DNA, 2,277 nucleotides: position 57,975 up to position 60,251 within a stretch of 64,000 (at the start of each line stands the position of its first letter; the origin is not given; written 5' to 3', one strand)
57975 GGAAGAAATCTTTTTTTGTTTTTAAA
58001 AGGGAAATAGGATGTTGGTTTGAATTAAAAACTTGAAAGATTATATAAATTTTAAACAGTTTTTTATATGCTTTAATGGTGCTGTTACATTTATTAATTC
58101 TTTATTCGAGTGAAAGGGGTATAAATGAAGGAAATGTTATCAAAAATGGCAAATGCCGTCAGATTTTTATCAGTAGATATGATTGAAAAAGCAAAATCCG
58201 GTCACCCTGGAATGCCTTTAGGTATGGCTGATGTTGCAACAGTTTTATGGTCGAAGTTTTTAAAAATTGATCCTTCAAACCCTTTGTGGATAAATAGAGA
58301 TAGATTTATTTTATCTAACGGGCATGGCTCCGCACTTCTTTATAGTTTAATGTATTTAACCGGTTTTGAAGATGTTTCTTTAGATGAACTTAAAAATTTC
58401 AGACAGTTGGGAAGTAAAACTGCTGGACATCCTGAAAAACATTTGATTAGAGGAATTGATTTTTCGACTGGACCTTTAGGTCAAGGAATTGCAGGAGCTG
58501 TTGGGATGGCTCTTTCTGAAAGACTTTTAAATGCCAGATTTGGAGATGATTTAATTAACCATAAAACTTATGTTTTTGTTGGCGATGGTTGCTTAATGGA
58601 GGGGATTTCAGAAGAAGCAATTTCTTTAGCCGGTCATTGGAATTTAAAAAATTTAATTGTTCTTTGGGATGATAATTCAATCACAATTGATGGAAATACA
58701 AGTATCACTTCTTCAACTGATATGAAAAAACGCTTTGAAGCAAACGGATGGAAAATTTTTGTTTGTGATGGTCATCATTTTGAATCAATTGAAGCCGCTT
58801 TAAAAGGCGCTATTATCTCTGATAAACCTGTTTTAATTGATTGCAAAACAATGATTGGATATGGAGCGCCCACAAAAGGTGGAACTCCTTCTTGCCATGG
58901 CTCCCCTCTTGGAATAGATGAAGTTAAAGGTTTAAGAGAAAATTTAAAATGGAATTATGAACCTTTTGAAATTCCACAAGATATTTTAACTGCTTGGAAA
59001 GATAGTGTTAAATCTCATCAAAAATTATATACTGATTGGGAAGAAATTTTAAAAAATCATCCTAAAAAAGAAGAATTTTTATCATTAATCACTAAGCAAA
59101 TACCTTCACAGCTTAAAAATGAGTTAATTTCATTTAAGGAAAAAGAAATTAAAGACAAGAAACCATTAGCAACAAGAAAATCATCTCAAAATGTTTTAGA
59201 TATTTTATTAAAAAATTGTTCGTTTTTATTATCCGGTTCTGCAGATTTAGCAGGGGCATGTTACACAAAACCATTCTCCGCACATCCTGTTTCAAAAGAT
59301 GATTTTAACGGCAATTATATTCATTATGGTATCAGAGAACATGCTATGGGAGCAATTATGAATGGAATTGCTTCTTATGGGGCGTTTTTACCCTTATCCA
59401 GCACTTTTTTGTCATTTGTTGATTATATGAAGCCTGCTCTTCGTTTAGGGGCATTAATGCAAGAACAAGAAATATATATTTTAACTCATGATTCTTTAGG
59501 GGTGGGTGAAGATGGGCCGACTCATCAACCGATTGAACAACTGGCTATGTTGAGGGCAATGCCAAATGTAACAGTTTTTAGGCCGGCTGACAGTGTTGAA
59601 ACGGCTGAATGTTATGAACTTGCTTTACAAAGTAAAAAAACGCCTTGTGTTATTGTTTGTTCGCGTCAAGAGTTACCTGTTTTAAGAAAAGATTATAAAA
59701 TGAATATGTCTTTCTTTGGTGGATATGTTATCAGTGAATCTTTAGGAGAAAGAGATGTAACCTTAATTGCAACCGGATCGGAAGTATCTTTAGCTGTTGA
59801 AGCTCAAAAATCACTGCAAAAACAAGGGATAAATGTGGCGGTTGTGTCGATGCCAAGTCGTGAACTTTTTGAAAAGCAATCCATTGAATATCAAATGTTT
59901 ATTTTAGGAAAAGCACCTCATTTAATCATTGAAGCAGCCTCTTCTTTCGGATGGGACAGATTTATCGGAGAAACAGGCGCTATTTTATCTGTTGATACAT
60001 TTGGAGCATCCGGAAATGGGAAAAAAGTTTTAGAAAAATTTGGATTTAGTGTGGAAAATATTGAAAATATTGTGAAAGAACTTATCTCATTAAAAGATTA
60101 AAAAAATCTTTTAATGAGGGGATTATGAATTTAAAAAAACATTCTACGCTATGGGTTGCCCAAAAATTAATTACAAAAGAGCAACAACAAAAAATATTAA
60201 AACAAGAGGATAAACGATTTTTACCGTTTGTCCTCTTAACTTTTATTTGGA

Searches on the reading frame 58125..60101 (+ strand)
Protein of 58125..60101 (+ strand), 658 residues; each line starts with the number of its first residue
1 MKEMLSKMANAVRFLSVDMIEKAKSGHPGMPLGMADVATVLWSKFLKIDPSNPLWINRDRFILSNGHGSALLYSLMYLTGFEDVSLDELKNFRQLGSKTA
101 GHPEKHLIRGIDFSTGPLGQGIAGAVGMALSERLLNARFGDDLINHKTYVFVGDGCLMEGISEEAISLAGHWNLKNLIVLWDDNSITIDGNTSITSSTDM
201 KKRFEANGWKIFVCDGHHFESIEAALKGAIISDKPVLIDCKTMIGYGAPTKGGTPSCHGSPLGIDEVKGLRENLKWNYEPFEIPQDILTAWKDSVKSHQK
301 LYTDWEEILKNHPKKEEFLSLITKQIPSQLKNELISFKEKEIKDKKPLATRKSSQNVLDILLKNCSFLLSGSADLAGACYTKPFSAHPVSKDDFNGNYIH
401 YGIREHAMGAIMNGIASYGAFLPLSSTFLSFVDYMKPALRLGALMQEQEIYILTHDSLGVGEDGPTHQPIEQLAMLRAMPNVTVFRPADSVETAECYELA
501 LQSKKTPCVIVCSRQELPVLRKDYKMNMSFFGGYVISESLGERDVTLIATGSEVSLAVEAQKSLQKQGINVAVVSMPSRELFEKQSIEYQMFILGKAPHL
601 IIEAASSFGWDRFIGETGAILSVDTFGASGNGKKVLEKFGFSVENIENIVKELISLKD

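Call 8: search_protein_families(library=ncbifam, proteins=[window:58125-60101:+])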
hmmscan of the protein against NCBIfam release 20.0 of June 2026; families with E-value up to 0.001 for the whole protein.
window:58125-60101:+ (658 aa): 11 families
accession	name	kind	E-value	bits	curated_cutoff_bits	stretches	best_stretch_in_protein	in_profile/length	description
TIGR00232.1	tktlase_bact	equivalog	1e-249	830.3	682.25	1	7-654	2-653/654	transketolase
NF004558.0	PRK05899.2-4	equivalog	3.2e-193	643.7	788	1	6-654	4-650/651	transketolase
NF004559.0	PRK05899.2-5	equivalog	8.1e-89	298.5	488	1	3-655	16-625/627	transketolase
NF004556.0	PRK05899.2-2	equivalog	1.6e-75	254.6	575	1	3-654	15-638/639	transketolase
TIGR00204.1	dxs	equivalog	1.3e-22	80.1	465.95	2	394-576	350-528/616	1-deoxy-D-xylulose-5-phosphate synthase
NF003933.0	PRK05444.2-2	equivalog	2.2e-22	79.3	395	1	4-577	24-517/606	1-deoxy-D-xylulose-5-phosphate synthase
NF008968.0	PRK12315.1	subfamily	7.1e-17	60.9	510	2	390-575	315-495/582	1-deoxy-D-xylulose-5-phosphate synthase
TIGR00759.1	aceE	equivalog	9.3e-11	40.4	859.9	1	7-211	77-286/885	pyruvate dehydrogenase (acetyl-transferring), homodimeric type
TIGR03186.1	AKGDH_not_PDH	exception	7.9e-06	24.4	1408.3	1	62-211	134-286/889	alpha-ketoglutarate dehydrogenase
TIGR03181.1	PDH_E1_alph_x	equivalog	3.8e-05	22.7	411.35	1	117-242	123-245/341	pyruvate dehydrogenase (acetyl-transferring) E1 component subunit alpha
TIGR03182.1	PDH_E1_alph_y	equivalog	7.3e-05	21.8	393.85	1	118-243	112-234/315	pyruvate dehydrogenase (acetyl-transferring) E1 component subunit alpha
